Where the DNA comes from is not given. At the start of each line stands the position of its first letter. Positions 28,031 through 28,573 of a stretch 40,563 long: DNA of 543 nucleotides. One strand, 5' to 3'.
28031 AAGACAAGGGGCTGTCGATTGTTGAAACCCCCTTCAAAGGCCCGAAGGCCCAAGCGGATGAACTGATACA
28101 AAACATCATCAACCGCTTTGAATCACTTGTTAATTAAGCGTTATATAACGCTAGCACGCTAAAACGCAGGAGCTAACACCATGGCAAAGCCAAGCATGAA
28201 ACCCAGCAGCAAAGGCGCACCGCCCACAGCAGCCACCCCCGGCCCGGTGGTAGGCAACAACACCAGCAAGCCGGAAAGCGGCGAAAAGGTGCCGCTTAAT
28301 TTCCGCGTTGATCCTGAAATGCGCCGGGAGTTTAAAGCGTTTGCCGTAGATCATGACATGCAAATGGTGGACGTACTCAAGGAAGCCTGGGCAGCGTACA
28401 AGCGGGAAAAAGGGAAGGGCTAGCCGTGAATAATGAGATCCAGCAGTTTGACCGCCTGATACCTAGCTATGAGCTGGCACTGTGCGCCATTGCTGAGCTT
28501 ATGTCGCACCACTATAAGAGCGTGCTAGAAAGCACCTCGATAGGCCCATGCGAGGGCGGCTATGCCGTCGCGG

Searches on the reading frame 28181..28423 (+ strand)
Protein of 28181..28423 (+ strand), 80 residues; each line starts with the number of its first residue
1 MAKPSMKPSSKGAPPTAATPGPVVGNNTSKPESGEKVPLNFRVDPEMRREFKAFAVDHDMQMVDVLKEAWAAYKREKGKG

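Call 11: search_protein_families(library=pfam, proteins=[window:28181-28423:+], max_evalue=0.1)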
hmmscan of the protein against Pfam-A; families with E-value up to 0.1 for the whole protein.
window:28181-28423:+ (80 aa): 1 family
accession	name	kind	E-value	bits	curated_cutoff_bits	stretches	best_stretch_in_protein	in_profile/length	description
PF23807.1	RHH_10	-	0.0029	18.3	27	1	27-67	14-54/84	Ribbon-helix-helix protein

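Call 12: search_solved_structures(query=window:28181-28423:+, max_evalue=10, show_alignments=3)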
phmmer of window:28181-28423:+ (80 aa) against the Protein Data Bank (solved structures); distinct sequences matched with E-value up to 10: 1.
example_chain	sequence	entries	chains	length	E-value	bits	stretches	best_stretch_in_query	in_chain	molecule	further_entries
8dgf_A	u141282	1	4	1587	1.5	12.9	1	28-78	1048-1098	ATP-binding protein Avs4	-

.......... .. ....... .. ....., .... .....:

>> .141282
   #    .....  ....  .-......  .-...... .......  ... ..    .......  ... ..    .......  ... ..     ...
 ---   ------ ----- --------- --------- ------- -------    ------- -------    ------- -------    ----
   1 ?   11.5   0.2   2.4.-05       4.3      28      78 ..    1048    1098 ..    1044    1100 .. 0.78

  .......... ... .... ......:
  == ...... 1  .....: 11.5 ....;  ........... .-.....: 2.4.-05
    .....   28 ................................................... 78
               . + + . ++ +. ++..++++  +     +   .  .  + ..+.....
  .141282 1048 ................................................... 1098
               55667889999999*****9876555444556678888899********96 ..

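Call 13: find_homologous_proteins(query=window:28181-28423:+, max_evalue=0.001)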
Query window:28181-28423:+ (80 aa): 17 proteins with E <= 0.001 among 17 candidates.
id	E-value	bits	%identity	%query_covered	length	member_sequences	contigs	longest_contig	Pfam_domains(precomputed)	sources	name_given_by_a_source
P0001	8.3e-44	165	95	100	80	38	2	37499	-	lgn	-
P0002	8.2e-36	139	81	100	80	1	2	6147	-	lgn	-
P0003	4.7e-35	137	79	100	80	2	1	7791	-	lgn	-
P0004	6.7e-35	136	79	100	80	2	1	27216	-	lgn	-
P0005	2.0e-32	129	75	100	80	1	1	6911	-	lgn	-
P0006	1.9e-31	126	76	93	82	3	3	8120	-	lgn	-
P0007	7.9e-30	120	71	100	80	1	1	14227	-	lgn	-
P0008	8.1e-30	120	73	100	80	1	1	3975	-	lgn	-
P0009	1.6e-29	119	73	93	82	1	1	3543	-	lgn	-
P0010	3.3e-29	118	74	93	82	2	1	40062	-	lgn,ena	-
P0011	1.5e-28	116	70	93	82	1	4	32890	-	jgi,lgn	jgi:hypothetical protein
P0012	1.9e-28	116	69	100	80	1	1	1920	-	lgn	-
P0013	3.3e-28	115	72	93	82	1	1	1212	-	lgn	-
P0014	2.8e-26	109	66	100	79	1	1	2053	-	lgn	-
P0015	3.3e-24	103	63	100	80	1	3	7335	-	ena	-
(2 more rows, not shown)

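Call 16: search_solved_structures(query=A1, max_evalue=10, show_alignments=3)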
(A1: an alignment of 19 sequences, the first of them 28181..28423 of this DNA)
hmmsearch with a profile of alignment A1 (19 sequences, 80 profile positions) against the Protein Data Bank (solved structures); distinct sequences matched with E-value up to 10: 11.
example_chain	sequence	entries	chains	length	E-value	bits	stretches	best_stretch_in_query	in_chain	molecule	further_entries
2kel_A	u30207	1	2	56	0.12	15.9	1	42-77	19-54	Uncharacterized protein 56B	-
9kkd_A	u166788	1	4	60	0.42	14.1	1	40-76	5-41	Ribbon-helix-helix protein, CopG family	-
3gxq_A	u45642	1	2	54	0.46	14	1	35-63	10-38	Putative regulator of transfer genes ArtA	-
6mfw_A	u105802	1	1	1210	0.9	13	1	41-71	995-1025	Linear gramicidin synthase subunit A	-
6mfx_A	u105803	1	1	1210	0.9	13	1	41-71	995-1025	Linear gramicidin synthase subunit A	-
6mfy_A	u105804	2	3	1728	1.3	12.6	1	41-71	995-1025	Linear gramicidin synthase subunit A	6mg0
6mfz_A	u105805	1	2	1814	1.4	12.5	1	41-71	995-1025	Linear gramicidin synthase subunit A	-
9be3_A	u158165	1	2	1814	1.4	12.5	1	41-71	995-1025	Linear gramicidin synthase subunit A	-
9be4_A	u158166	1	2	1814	1.4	12.5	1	41-71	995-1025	Linear gramicidin synthase subunit A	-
9meh_A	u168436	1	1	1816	1.4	12.5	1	41-71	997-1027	Linear gramicidin synthase subunit A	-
4rw0_A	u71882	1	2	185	2.2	11.8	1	43-70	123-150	Lipolytic protein G-D-S-L family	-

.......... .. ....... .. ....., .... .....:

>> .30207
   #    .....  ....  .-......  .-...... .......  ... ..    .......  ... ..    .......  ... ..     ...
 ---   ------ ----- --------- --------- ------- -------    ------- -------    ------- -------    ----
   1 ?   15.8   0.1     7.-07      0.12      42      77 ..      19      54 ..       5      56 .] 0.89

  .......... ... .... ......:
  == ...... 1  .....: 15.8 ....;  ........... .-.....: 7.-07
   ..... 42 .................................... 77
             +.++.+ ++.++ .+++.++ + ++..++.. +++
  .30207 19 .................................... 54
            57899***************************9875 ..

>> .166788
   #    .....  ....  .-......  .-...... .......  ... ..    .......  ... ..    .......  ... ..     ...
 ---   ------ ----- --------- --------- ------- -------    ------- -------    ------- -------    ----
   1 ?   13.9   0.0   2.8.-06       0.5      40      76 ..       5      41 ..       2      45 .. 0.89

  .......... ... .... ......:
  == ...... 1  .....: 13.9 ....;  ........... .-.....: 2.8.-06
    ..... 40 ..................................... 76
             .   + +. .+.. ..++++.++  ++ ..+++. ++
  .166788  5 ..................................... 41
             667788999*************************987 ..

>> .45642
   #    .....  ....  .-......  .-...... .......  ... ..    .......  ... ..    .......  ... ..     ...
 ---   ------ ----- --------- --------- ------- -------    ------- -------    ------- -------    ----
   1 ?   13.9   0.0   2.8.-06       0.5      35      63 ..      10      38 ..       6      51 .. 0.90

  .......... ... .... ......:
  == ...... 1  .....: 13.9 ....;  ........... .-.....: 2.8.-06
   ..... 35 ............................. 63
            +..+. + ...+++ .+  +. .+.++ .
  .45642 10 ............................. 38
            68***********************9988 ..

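Call 26: predict_structure(alignment_id=A2)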
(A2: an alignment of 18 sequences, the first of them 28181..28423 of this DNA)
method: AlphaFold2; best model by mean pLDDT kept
length: 80 residues; sequences in the alignment: 18
mean_pLDDT: 64.4   pTM: 0.36
mean pLDDT of the five models: 64.4, 62.9, 62.2, 60.0, 60.0
residues with pLDDT >= 90: 0; 70-90: 34; 50-70: 37; < 50: 9
segments of 3 or more residues with pLDDT < 50: 25-27
pLDDT, mean of each block of 10 residues (from residue 1): 53 53 51 55 72 81 77 74
secondary structure, 60 per line:
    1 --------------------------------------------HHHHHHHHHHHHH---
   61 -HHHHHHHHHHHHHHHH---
elements in order: H45-57 H62-77

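Call 27: search_protein_representatives(alignment_id=A2)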
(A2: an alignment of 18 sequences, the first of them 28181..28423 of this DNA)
Query: 18 sequences, 80 profile positions. Proteins with E-value up to 0.001 (for the whole library): 548; up to 1e-10: 60; up to 1e-30: 0. The best 150 are listed.
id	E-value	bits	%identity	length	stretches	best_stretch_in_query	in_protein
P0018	2.7e-24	101.3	-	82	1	1-78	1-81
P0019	4.3e-24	100.6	-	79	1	1-78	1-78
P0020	8.2e-23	96.5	-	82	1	1-78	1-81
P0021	3.4e-22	94.6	-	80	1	1-80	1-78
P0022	1.1e-20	89.8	-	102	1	1-71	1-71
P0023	1.5e-20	89.3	-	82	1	6-78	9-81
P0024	2.2e-20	88.7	-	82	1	1-78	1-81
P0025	3.4e-19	85.0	-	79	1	1-78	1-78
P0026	5.9e-19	84.2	-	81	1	1-78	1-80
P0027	3.4e-17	78.6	-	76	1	1-78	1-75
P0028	5.1e-17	78.0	-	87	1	7-78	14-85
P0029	2.7e-16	75.7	-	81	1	1-78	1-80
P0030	3.4e-16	75.3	-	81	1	1-80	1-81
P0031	1.1e-15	73.7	-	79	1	6-77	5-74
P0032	1.9e-15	73.0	-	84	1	3-78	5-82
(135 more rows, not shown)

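Call 29: search_protein_families(library=pfam, alignment_id=A4, max_evalue=0.01)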
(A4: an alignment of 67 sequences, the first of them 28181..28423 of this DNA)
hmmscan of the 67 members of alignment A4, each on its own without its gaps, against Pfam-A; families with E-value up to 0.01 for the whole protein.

A. member 1, window:28181-28423:+ (80 aa): 1 family
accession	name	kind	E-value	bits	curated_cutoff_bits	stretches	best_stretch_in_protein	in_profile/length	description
PF23807.1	RHH_10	-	0.0029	18.3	27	1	27-67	14-54/84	Ribbon-helix-helix protein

B. families by the number of members that match (of 67 scanned): 8 families
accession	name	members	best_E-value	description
PF23807.1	RHH_10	25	1.8e-05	Ribbon-helix-helix protein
PF20605.4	Antitox_RHH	9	1.2e-05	Antitoxin-like ribbon-helix-helix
PF21432.3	56B_RHH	6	0.00031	56B-like, Ribbon-helix-helix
PF05534.18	HicB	4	0.00022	HicB family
PF09274.16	ParG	1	0.0015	ParG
PF03869.20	Arc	1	0.0053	Arc-like DNA binding domain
PF22513.2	FitA-like_RHH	1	0.0072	Antitoxin FitA-like, ribbon-helix-helix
PF14791.11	DNA_pol_B_thumb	1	0.009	DNA polymerase beta thumb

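Call 30: search_solved_structures(query=A4, max_evalue=10, show_alignments=4)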
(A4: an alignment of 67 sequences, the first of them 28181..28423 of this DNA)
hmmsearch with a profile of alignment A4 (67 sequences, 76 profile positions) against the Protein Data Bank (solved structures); distinct sequences matched with E-value up to 10: 10.
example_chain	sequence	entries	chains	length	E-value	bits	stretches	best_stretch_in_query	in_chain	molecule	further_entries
2kel_A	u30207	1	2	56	0.0016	21.8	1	40-75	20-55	Uncharacterized protein 56B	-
1p94_A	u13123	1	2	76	0.0037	20.6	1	28-73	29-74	plasmid partition protein ParG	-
9kkd_A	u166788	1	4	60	0.15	15.4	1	36-74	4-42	Ribbon-helix-helix protein, CopG family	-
2bnw_A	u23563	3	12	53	0.43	14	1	39-72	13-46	ORF OMEGA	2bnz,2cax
4yv4_A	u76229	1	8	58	0.54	13.6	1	16-69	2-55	Spindle assembly abnormal protein 5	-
7e4j_A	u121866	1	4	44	0.6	13.5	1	40-70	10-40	Antitoxin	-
1irq_A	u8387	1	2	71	0.64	13.4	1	38-72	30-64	omega transcriptional repressor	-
2k9i_A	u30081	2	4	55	0.81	13.1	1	38-74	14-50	Uncharacterized protein ORF56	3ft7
9efw_A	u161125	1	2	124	1.3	12.5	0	27-48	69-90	Fork head protein homolog 1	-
8y7p_A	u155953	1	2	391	1.9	11.9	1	33-49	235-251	Glucose-fructose oxidoreductase domain-containing protein 1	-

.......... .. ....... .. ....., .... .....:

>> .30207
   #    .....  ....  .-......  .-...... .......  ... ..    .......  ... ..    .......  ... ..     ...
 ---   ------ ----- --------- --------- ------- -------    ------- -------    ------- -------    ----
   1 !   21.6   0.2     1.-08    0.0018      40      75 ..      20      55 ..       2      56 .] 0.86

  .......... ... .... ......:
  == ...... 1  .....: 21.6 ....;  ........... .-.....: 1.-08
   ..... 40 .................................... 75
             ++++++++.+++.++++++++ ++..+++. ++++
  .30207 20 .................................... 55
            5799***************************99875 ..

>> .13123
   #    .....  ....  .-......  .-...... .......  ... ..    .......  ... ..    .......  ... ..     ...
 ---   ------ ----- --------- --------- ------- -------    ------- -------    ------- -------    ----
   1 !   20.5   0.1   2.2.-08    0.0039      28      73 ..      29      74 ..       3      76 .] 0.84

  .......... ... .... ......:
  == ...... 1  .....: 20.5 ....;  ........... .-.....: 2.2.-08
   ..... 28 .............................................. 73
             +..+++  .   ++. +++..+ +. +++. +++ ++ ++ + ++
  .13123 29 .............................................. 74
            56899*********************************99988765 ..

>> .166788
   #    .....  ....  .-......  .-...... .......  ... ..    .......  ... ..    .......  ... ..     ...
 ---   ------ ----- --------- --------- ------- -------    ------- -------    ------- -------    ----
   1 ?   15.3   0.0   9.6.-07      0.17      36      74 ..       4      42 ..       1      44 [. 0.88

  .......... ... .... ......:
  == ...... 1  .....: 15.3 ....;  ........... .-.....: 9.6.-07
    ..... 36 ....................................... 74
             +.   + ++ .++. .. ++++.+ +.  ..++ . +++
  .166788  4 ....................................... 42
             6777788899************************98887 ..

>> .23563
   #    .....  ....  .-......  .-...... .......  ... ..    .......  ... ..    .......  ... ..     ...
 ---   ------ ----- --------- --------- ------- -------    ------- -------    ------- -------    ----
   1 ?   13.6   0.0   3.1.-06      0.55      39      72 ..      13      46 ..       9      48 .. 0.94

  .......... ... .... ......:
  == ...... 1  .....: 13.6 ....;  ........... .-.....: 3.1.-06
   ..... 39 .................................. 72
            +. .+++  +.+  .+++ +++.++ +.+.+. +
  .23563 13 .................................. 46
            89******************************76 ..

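Call 31: find_related_loci(query=A2, collection=genome_contigs, flank=10000)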
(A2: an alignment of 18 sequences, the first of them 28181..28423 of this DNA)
Query A2 (80 aa) in genome_contigs; peptide patterns used: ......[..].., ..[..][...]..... (x = any residue, [..] = any of these).
39 stretches matched a pattern; 1 encode a relative of the query (tblastn E <= 1e-3); 1 distinct loci.
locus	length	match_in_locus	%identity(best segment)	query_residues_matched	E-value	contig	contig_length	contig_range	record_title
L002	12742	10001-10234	56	1-78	2e-26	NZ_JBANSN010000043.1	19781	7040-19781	Vreelandella arctica strain R06ZXJ2 NODE_43_length_19781_cov_160.911495, whole genome shotgun sequence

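Call 32: find_related_loci(query=A2, collection=viral_contigs, flank=10000)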
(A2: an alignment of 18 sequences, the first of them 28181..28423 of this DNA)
Query A2 (80 aa) in viral_contigs; peptide patterns used: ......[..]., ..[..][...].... (x = any residue, [..] = any of these).
140 stretches matched a pattern; 7 encode a relative of the query (tblastn E <= 1e-3); 7 distinct loci.
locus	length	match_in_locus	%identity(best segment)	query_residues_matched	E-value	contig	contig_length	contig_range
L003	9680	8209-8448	99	1-80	2e-50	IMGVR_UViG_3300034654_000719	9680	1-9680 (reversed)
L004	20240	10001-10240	99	1-80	2e-50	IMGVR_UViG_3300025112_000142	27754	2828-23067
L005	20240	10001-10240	98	1-80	4e-50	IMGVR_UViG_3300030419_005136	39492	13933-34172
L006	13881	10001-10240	98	1-80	8e-50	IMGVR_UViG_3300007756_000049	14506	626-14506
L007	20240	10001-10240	96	1-80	3e-49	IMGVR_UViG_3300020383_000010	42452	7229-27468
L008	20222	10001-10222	95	7-80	2e-44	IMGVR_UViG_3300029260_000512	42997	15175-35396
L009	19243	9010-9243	53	1-78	1e-22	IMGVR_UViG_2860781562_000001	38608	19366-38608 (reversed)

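Call 33: find_encoding_contigs(protein=P0004, flank=10000, max_places=1)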
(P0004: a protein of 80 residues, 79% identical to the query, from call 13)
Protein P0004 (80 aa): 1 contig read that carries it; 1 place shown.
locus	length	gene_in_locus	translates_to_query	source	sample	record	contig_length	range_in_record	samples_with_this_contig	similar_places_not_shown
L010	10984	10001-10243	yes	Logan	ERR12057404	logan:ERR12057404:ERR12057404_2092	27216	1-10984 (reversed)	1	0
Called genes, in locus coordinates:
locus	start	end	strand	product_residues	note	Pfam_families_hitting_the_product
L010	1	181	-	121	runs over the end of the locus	PF06356:DUF1064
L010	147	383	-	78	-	-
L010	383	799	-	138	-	-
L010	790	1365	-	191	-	-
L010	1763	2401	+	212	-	PF13560:HTH_31, PF01381:HTH_3 (weak), PF12844:HTH_19, PF00717:Peptidase_S24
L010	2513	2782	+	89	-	-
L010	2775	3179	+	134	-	-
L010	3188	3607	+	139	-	-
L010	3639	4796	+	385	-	PF04381:RdgC, PF09397:FtsK_gamma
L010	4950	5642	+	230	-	-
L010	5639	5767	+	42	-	-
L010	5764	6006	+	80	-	-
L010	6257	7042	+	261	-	PF10543:ORF6N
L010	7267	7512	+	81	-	-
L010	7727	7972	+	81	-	-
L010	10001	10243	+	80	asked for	-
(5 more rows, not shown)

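Call 34: find_encoding_contigs(protein=P0010, flank=10000, max_places=1)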
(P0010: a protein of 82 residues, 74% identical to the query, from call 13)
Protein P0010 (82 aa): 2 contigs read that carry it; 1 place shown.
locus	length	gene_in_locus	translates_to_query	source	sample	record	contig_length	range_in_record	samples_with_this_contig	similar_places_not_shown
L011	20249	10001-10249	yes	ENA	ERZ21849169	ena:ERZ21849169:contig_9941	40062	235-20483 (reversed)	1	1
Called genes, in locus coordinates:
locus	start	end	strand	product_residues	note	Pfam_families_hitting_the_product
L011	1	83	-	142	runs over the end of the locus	-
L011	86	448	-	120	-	PF06356:DUF1064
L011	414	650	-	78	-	-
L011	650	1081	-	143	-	-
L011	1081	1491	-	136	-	-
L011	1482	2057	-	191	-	-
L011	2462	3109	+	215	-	PF12844:HTH_19 (weak), PF13560:HTH_31 (weak), PF01381:HTH_3, PF00717:Peptidase_S24 (weak)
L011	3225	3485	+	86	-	-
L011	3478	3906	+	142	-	-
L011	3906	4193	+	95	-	-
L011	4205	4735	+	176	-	-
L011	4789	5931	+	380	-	PF04381:RdgC, PF09397:FtsK_gamma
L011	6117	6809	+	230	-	-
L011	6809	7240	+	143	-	-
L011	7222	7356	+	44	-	-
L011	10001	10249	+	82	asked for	-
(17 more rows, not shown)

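Call 35: find_encoding_contigs(protein=P0011, flank=10000, max_places=1)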
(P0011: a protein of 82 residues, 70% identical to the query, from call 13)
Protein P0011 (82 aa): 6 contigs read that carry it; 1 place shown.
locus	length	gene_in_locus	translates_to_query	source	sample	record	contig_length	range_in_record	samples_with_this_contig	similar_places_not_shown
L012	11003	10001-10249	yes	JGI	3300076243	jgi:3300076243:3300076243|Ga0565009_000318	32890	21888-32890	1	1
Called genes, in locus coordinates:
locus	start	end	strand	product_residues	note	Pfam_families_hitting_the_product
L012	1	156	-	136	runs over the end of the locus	-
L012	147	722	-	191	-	-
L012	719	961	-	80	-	-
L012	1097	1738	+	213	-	PF13560:HTH_31, PF01381:HTH_3, PF12844:HTH_19, PF13443:HTH_26 (weak), PF00717:Peptidase_S24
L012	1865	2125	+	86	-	-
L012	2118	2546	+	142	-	-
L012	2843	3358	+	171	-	PF13412:HTH_24 (faint)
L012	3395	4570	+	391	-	PF04381:RdgC, PF09397:FtsK_gamma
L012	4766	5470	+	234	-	-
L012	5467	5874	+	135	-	-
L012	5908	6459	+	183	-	-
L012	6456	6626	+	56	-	-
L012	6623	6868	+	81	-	-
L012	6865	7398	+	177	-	-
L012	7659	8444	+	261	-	PF10543:ORF6N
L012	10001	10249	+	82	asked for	-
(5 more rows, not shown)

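Call 36: find_encoding_contigs(protein=P0007, flank=10000, max_places=1)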
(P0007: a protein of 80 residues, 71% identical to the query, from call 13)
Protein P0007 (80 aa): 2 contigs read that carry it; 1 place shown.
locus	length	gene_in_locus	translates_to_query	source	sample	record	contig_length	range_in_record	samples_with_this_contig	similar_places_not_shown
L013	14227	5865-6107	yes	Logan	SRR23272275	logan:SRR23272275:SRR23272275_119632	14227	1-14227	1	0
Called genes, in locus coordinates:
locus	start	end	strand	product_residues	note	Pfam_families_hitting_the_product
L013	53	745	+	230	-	-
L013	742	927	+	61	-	-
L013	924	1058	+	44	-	-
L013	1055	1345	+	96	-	-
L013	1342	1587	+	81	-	-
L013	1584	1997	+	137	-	-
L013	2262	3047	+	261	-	PF10543:ORF6N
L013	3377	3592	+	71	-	-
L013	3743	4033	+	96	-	-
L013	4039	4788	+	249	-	-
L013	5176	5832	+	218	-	PF01656:CbiA, PF09140:MipZ (faint), PF10609:ParA (weak), PF13614:AAA_31 (faint)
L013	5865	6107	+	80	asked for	-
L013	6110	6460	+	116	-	-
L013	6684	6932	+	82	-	-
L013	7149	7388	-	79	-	-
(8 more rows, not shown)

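Call 43: search_protein_families(library=ncbifam, proteins=[window:28181-28423:+], max_evalue=0.01)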
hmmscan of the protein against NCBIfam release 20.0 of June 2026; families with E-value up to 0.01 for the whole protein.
window:28181-28423:+ (80 aa): 1 family
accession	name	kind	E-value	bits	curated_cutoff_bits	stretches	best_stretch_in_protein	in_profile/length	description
NF041284.1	PrgO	equivalog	0.00064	19.9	100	1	41-75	40-74/90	DNA segregation protein PrgO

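Call 53: search_dna_similar(query=window:28181-28423:+, collection=plasmids, mode=protein, max_evalue=0.01, max_rows=40)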
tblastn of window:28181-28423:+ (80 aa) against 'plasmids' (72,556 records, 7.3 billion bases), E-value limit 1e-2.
Records with a match: 99; places in all: 105; records where one place covers at least 80% of the query: 1.
Best place of each record, by identity: 90-95% 1; 60-80% 3; <60% 95.
By first word of the organism name: Pseudomonas 38; Xanthomonas 20; Synechocystis 6; Halomonas 4; Yersinia 4; Agrobacterium 4; Escherichia 3; Aeromonas 2; Erwinia 2; Edwardsiella 1; and 15 more.
By predicted mobility (MOB-suite, as given by PLSDB): conjugative 51; non-mobilizable 35; mobilizable 13.
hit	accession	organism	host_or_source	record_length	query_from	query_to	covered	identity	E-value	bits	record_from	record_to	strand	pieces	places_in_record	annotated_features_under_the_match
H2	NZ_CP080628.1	Halomonas qaidamensis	cell culture,Xiaochaidan Salt Lake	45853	1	80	100%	91.3%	3e-30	117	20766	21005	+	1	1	hypothetical protein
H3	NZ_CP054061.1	Edwardsiella ictaluri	cell culture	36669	26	78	66%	66.0%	3e-17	81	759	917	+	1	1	hypothetical protein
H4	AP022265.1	Aeromonas veronii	-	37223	26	78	66%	66.0%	3e-17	81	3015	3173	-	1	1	hypothetical protein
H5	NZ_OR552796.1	Aeromonas caviae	-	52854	26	78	66%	66.0%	3e-17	81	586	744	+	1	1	hypothetical protein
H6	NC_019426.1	Halomonas sp. ZM3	-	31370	26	78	66%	56.6%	3e-12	67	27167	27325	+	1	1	hypothetical protein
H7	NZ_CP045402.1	Halomonas sp. THAF12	pure culture,Surface of a polyethylene ...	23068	26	78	66%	54.7%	7e-12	66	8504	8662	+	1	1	hypothetical protein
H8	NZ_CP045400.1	Halomonas sp. THAF12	pure culture,Surface of a polyethylene ...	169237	26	78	66%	54.7%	7e-12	66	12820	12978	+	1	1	hypothetical protein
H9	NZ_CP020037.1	Vibrio parahaemolyticus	Penaeus vannamei,bacteria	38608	26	78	66%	50.9%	4e-10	61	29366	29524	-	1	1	hypothetical protein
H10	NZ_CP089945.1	Erwinia tracheiphila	Cucumis sativus,cell culture,Infected ...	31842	27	80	68%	48.1%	1e-6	51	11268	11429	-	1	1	hypothetical protein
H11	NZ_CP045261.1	Yersinia pestis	Urocitellus undulatus,Cell culture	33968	27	80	68%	48.1%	1e-6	51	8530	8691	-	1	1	hypothetical protein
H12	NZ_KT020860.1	Yersinia pestis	long tail squirrel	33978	27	80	68%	48.1%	1e-6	51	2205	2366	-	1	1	hypothetical protein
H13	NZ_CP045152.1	Yersinia pestis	Marmota sibirica,Cell culture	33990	27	80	68%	48.1%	1e-6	51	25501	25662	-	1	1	hypothetical protein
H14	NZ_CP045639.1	Yersinia pestis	Homo sapiens,Tibetan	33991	27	80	68%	48.1%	1e-6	51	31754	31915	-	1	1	hypothetical protein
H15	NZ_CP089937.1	Erwinia tracheiphila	Cucumis melo,cell culture,Infected ...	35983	27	80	68%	48.1%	2e-6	50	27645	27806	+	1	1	hypothetical protein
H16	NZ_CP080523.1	Mesorhizobium sp. AR10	Astragalus sp.,Cell culture,root nodule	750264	26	79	68%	46.3%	1e-6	51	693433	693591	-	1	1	hypothetical protein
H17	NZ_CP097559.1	Pseudomonas aeruginosa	pure culture,plastic surface of ...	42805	26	78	66%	43.4%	3e-7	52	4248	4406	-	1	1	hypothetical protein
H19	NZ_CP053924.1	Defluviicoccus vanus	cell culture,NCIMB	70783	30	78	61%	46.0%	3e-7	52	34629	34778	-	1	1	hypothetical protein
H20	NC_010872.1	Xanthomonas citri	-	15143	29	75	59%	44.9%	1e-6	51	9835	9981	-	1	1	hypothetical protein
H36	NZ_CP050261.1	Pseudomonas coronafaciens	Avena sativa,Infected leaves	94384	26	80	69%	38.2%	4e-4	44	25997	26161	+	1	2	hypothetical protein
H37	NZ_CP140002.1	Novosphingobium capsulatum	-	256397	34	79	57%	45.7%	5e-6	49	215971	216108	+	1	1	hypothetical protein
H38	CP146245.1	Agrobacterium vitis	Vitis vinifera,cell culture,Grape gall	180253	38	78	51%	50.0%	4e-4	44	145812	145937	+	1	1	hypothetical protein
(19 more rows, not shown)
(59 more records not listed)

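Call 54: search_dna_similar(query=window:28181-28423:+, collection=phages, mode=protein, max_evalue=0.01, max_rows=30)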
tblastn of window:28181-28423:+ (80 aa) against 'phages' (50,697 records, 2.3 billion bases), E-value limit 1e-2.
Records with a match: 6; places in all: 7; records where one place covers at least 80% of the query: 0.
Best place of each record, by identity: <60% 6.
By first word of the organism name: Vibrio 3; Erwinia 1; Aliivibrio 1; Aeromonas 1.
By host as written in the record: Vibrio cyclitrophicus 10N.237.312.C11 2; Vibrio parahaemolyticus ATCC 17802 1; Erwinia tracheiphila MDcuke 1; Allivibrio fischeri H905 1; Aeromonas hydrophila AH300206 1.
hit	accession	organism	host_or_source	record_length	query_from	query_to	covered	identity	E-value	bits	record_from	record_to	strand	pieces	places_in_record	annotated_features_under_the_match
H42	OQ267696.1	Vibrio phage VPHZ6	Vibrio parahaemolyticus ATCC 17802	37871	26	78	66%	49.1%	5e-10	59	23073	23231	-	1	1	hypothetical protein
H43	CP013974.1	Erwinia phage LS-2018a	Erwinia tracheiphila MDcuke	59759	27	80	68%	48.1%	3e-7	51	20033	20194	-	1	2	record has no annotation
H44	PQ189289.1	Vibrio phage 10N.237.312.C11_PE002A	Vibrio cyclitrophicus 10N.237.312.C11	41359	26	78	66%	37.7%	4e-6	48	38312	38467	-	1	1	hypothetical protein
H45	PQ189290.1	Vibrio phage 10N.237.312.C11_PE002B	Vibrio cyclitrophicus 10N.237.312.C11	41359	26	78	66%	37.7%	4e-6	48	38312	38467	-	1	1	hypothetical protein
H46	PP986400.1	Aliivibrio phage vB_Alvi_H905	Allivibrio fischeri H905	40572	27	78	65%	36.5%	2e-5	46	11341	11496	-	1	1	hypothetical protein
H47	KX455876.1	Aeromonas phage Ahp2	Aeromonas hydrophila AH300206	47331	33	66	43%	47.1%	8e-4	41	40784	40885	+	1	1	hypothetical protein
